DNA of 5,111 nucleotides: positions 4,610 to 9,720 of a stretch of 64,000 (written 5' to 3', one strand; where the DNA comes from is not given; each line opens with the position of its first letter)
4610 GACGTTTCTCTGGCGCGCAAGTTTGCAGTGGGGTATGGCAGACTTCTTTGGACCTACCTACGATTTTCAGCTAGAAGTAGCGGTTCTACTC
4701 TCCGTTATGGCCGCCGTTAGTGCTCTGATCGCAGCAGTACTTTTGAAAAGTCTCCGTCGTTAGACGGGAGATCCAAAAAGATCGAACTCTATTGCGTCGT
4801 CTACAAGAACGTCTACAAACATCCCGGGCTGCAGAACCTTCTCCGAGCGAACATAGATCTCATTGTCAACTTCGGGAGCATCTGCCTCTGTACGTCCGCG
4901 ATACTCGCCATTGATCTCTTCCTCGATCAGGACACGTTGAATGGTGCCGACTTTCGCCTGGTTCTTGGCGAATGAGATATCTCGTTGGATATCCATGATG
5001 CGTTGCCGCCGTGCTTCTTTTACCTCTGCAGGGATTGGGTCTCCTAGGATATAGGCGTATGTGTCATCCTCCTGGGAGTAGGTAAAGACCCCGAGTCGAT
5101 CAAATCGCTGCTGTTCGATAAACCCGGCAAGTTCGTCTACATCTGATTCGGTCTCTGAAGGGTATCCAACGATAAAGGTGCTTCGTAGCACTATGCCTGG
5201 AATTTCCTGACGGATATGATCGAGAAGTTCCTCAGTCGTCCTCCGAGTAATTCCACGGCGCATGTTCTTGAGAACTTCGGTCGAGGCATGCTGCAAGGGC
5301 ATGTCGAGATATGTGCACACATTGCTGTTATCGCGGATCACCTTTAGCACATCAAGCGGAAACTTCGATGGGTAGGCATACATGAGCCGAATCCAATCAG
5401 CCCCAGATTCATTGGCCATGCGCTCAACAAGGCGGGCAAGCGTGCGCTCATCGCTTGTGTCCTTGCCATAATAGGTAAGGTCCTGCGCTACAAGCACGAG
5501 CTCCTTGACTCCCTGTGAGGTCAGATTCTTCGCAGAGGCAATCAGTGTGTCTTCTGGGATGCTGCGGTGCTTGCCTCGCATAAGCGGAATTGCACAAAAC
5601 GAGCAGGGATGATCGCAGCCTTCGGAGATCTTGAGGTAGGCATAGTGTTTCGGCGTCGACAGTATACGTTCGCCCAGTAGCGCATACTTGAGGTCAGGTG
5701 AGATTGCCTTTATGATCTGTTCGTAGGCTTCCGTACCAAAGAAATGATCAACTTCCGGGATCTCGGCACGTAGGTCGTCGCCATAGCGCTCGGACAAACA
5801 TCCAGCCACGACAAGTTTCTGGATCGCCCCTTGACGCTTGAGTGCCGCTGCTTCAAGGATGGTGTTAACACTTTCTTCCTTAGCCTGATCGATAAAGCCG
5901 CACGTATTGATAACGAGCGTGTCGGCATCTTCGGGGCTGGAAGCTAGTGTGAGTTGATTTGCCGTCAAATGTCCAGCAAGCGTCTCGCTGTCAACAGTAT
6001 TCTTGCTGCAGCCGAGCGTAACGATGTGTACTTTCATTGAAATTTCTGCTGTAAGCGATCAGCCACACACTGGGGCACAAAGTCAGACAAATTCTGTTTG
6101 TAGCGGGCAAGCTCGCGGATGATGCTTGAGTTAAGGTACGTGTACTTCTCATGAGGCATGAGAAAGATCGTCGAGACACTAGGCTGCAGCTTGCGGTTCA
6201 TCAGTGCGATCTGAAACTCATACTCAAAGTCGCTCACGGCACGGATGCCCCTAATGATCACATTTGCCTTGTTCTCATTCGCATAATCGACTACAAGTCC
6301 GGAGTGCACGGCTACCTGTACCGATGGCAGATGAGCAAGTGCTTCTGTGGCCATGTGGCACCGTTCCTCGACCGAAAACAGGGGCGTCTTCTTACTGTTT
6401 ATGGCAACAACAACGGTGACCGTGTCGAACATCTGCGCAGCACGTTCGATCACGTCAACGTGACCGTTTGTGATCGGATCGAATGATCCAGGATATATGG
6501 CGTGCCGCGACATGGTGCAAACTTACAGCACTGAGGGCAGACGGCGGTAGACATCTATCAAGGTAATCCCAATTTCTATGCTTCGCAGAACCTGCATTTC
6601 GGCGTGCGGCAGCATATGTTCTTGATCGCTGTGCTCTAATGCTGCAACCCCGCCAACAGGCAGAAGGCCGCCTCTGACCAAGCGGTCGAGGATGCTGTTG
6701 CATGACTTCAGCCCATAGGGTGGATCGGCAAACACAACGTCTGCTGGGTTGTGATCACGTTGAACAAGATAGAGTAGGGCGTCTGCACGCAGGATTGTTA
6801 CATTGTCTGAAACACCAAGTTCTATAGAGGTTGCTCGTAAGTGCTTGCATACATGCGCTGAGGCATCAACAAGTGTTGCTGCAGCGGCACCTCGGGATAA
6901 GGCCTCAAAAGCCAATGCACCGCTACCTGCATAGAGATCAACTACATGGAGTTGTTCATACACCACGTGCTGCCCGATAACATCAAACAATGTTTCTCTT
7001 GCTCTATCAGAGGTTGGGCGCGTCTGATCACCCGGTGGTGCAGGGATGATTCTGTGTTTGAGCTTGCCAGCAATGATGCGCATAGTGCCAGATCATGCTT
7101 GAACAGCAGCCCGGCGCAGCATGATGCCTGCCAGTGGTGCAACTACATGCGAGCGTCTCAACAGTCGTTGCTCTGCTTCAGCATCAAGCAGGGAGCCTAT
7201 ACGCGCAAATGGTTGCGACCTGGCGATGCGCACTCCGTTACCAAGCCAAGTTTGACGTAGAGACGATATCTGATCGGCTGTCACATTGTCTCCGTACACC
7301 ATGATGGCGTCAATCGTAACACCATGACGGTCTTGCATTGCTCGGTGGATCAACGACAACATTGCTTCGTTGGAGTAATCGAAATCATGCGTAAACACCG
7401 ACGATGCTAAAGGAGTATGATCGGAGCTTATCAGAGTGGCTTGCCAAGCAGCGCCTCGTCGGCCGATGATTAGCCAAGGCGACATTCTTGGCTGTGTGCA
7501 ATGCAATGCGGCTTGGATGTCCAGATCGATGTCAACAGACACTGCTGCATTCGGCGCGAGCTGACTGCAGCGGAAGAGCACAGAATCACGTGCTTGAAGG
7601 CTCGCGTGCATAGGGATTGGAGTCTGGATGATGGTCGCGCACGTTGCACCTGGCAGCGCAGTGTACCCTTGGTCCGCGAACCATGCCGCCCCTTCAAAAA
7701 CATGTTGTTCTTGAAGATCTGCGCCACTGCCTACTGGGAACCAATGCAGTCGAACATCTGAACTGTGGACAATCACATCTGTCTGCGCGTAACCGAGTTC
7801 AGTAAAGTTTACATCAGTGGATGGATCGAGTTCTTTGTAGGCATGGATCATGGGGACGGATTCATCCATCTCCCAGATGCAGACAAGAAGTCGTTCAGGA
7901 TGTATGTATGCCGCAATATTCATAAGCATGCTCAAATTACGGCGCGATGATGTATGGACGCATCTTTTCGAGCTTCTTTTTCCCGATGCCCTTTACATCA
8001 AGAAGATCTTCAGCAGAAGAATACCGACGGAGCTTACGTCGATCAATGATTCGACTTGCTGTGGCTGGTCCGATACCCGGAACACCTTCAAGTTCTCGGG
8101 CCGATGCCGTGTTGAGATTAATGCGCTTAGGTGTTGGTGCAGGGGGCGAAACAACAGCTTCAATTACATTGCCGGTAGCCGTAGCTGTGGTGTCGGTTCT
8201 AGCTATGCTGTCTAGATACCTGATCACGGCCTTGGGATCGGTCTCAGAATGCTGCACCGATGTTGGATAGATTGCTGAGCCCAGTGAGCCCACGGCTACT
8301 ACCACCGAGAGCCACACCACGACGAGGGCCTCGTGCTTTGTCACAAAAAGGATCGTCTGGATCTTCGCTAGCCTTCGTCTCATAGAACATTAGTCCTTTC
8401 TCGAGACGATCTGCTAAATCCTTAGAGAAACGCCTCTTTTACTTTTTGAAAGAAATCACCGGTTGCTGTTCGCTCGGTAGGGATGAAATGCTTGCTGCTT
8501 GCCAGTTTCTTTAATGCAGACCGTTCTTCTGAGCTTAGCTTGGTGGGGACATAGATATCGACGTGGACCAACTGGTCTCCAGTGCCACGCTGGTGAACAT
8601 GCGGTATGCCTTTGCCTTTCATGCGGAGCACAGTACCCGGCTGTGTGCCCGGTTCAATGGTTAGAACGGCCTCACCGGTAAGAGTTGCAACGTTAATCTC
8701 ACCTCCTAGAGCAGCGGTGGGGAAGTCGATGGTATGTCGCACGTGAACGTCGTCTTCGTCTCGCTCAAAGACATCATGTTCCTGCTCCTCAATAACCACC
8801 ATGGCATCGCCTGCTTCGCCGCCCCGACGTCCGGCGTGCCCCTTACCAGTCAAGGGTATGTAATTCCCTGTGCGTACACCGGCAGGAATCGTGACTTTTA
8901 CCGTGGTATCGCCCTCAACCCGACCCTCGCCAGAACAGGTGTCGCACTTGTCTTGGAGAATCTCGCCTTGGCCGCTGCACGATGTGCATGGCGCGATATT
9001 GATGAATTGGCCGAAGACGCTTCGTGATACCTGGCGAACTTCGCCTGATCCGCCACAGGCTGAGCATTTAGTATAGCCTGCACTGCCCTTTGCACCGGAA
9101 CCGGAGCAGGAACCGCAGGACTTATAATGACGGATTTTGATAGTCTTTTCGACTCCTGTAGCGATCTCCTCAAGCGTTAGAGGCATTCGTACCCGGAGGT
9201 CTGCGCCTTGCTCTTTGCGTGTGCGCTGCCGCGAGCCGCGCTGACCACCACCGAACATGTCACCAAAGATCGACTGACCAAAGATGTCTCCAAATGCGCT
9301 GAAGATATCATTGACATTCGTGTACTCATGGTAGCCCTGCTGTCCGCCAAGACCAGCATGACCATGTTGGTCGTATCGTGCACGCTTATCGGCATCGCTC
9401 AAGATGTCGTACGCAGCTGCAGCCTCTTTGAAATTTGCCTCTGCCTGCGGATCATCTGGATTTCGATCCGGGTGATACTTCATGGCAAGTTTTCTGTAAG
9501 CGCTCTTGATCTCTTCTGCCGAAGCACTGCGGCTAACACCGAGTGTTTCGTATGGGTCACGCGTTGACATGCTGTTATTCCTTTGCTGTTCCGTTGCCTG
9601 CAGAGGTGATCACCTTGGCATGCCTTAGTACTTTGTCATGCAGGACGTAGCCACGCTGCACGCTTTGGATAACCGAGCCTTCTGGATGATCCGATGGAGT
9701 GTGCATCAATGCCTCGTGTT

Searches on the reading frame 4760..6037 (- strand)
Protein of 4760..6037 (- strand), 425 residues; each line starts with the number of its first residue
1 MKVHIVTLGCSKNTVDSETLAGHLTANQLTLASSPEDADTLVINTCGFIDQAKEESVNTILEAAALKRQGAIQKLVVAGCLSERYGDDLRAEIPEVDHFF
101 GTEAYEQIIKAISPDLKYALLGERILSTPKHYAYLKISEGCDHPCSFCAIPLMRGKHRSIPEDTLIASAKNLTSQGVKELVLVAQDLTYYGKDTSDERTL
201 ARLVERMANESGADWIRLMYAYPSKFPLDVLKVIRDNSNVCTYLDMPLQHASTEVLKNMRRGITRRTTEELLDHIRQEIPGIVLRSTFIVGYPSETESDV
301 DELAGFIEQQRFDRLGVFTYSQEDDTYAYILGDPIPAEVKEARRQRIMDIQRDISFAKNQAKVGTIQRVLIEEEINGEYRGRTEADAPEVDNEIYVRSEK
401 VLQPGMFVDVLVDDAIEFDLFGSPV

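Call 31: search_protein_families(library=ncbifam, proteins=[window:4760-6037:-], max_evalue=0.00001)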
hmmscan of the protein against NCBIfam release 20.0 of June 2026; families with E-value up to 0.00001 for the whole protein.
window:4760-6037:- (425 aa): 13 families
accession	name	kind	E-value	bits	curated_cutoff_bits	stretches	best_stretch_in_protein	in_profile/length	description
TIGR01125.1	TIGR01125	equivalog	8.2e-141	470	356.95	1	2-422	1-432/432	30S ribosomal protein S12 methylthiotransferase RimO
TIGR00089.1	TIGR00089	subfamily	2.9e-117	392.1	251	1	2-422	1-429/429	MiaB/RimO family radical SAM methylthiotransferase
TIGR01574.1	miaB-methiolase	equivalog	1.1e-79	268.5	355.3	1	2-419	1-431/437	tRNA (N6-isopentenyl adenosine(37)-C2)-methylthiotransferase MiaB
TIGR01579.1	MiaB-like-C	equivalog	1.8e-70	238.3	357.05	1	5-384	1-393/416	tRNA (N(6)-L-threonylcarbamoyladenosine(37)-C(2))-methylthiotransferase MtaB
NF010916.0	PRK14336.1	equivalog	2.1e-59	201.4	606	1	2-384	3-378/418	tRNA (N6-isopentenyl adenosine(37)-C2)-methylthiotransferase MiaB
TIGR01578.1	MiaB-like-B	hypoth_equivalog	2.3e-59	201.2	314.7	1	2-424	1-420/421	tRNA (N(6)-L-threonylcarbamoyladenosine(37)-C(2))-methylthiotransferase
TIGR04014.1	B12_SAM_MJ_0865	equivalog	1.6e-17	63.4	360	1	133-314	161-340/434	methyl-coenzyme M reductase glutamine C-methyltransferase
TIGR04013.1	B12_SAM_MJ_1487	hypoth_equivalog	8.2e-14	51.2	251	1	130-308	149-331/382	TIGR04013 family B12-binding domain/radical SAM domain-containing protein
TIGR04479.1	bcpD_PhpK_rSAM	subfamily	1.8e-11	43.2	600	1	129-312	238-411/504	PhpK family radical SAM P-methyltransferase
NF040542.1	rSAM_RCCLKC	equivalog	9e-09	35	450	1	123-313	171-353/423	arsinothricin biosynthesis radical SAM protein ArsL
NF040546.1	rSAM_CUAEP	equivalog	2.2e-07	29.9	500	1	131-311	170-342/468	CUAEP/CCAEP-tail radical SAM (seleno)protein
TIGR03471.1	HpnJ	equivalog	4.7e-07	29.1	577.6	1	132-305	197-360/472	hopanoid biosynthesis associated radical SAM protein HpnJ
NF038361.1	rSAM_Sden_1168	equivalog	7e-07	28.2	575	1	135-319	285-460/560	Sden_1168 family B12-binding radical SAM P-methyltransferase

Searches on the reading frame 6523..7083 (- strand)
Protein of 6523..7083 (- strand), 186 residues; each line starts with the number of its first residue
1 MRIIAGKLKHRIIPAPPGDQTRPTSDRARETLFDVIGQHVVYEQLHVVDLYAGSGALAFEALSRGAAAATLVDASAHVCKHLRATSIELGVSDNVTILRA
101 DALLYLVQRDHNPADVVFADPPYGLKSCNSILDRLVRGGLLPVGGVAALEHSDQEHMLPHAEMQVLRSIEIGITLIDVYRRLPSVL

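Call 31: search_protein_families(library=ncbifam, proteins=[window:6523-7083:-], max_evalue=0.00001)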
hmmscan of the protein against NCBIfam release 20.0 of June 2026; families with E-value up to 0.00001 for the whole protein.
window:6523-7083:- (186 aa): 4 families
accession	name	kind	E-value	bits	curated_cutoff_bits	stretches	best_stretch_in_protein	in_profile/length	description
TIGR00095.1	TIGR00095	equivalog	4.1e-36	124.4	117.5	1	2-181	13-193/194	16S rRNA (guanine(966)-N(2))-methyltransferase RsmD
NF008157.0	PRK10909.1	equivalog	8e-27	94.4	302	1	1-130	13-138/199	16S rRNA (guanine(966)-N(2))-methyltransferase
NF046099.1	RSP_2647_MTase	equivalog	1.2e-07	30.9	600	1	43-123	217-299/391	RSP_2647 family RNA methyltransferase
TIGR03534.1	RF_mod_PrmC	equivalog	2e-07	30.7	199.1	1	34-123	78-166/253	peptide chain release factor N(5)-glutamine methyltransferase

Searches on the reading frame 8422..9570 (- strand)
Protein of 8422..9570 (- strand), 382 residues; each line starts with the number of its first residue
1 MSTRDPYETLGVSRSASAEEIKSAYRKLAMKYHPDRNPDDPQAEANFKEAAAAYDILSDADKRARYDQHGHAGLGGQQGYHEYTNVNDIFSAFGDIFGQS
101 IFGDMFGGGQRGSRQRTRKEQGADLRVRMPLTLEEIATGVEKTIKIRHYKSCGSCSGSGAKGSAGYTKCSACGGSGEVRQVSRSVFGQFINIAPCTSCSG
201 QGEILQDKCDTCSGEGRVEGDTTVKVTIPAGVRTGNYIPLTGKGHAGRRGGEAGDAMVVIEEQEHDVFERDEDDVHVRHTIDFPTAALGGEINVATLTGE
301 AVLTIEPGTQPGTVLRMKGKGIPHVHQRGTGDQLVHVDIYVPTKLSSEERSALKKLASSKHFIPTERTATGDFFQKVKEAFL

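Call 31: search_protein_families(library=ncbifam, proteins=[window:8422-9570:-], max_evalue=0.00001)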
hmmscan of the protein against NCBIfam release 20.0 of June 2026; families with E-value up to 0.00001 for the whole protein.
window:8422-9570:- (382 aa): 13 families
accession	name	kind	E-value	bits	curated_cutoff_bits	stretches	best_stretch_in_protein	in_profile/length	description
NF010874.0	PRK14281.1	equivalog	6.2e-138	460.2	619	1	4-381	3-396/397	chaperone protein DnaJ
TIGR02349.1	DnaJ_bact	equivalog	1.1e-123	413.2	377.2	1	6-359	2-353/354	molecular chaperone DnaJ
NF008035.0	PRK10767.1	subfamily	5.1e-123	410.8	338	1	1-381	1-369/374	molecular chaperone DnaJ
NF010894.0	PRK14301.1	equivalog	3.4e-111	371.8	548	1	1-380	1-369/373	chaperone protein DnaJ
NF010871.0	PRK14278.1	equivalog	1.5e-102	343.3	502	1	3-381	2-375/378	molecular chaperone DnaJ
NF010885.0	PRK14292.1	equivalog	1.6e-92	310.4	585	1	5-360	3-349/371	chaperone protein DnaJ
NF010872.0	PRK14279.1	equivalog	5.4e-80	269.4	556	1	4-359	9-378/394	molecular chaperone DnaJ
NF010892.0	PRK14299.1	equivalog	9e-55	186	392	2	1-147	1-154/291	chaperone protein DnaJ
NF037946.1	terminal_TopJ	equivalog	1.4e-53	182.5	300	2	3-123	4-122/810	terminal organelle assembly protein TopJ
NF007618.0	PRK10266.1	equivalog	2.3e-51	175.1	403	2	219-360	155-294/306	curved DNA-binding protein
TIGR03835.1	termin_org_DnaJ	equivalog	2.5e-34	118.8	512.25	2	4-120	2-114/871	terminal organelle assembly protein TopJ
NF050028.1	CldAdptActJ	equivalog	5e-10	39.7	150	1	7-66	5-69/93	cold adaptation protein ActJcold adaptation protein ActJ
NF006948.0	PRK09430.1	equivalog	1.2e-06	28.3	162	1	4-36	200-232/267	co-chaperone DjlA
